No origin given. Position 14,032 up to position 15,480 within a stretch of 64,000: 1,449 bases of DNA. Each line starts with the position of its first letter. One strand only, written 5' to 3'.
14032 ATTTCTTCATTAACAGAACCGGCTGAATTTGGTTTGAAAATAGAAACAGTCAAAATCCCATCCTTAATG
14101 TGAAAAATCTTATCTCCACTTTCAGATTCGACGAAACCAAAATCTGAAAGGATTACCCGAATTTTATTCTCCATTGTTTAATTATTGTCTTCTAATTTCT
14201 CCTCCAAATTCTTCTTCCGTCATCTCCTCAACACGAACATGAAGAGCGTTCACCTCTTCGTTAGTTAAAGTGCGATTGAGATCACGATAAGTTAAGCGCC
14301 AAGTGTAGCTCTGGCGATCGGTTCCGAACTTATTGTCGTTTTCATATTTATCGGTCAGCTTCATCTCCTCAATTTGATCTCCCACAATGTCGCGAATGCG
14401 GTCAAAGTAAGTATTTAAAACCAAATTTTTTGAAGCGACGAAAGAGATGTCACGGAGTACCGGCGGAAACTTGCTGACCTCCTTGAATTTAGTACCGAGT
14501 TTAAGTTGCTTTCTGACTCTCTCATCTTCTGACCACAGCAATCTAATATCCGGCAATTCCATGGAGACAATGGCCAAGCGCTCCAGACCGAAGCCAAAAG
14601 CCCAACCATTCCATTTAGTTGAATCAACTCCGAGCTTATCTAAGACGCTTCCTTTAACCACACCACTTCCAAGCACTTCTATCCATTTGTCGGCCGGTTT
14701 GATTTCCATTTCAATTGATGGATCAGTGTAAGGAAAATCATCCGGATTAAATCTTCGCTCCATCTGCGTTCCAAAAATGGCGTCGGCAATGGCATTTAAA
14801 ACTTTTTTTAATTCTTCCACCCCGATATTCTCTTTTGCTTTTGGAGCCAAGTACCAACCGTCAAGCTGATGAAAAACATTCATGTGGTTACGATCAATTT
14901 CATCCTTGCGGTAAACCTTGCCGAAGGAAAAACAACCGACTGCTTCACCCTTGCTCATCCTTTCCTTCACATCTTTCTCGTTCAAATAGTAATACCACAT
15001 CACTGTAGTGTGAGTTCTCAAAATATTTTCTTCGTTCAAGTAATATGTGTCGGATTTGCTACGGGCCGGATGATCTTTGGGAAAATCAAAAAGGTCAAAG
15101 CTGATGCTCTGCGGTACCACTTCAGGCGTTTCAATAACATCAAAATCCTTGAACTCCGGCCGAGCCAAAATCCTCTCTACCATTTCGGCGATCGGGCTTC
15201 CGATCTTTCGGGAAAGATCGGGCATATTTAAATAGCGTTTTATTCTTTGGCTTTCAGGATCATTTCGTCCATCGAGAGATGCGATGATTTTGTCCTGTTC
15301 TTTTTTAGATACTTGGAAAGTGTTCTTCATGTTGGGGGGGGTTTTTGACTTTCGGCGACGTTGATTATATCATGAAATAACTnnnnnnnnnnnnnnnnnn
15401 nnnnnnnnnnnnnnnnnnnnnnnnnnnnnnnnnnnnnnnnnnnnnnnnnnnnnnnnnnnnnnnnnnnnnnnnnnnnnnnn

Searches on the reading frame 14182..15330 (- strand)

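Call 78: search_protein_families(library=pfam, proteins=[window:14182-15330:-], max_evalue=0.00001)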
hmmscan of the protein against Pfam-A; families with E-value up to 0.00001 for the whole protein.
window:14182-15330:- (382 aa): 2 families
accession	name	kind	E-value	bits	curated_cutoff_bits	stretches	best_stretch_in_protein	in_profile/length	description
PF01409.25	tRNA-synt_2d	-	3.9e-57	194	19.8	1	46-275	18-245/246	tRNA synthetases class II core domain (F)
PF03147.19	FDX-ACB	-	8.4e-20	71.5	31.1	1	286-380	1-94/94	Ferredoxin-fold anticodon binding domain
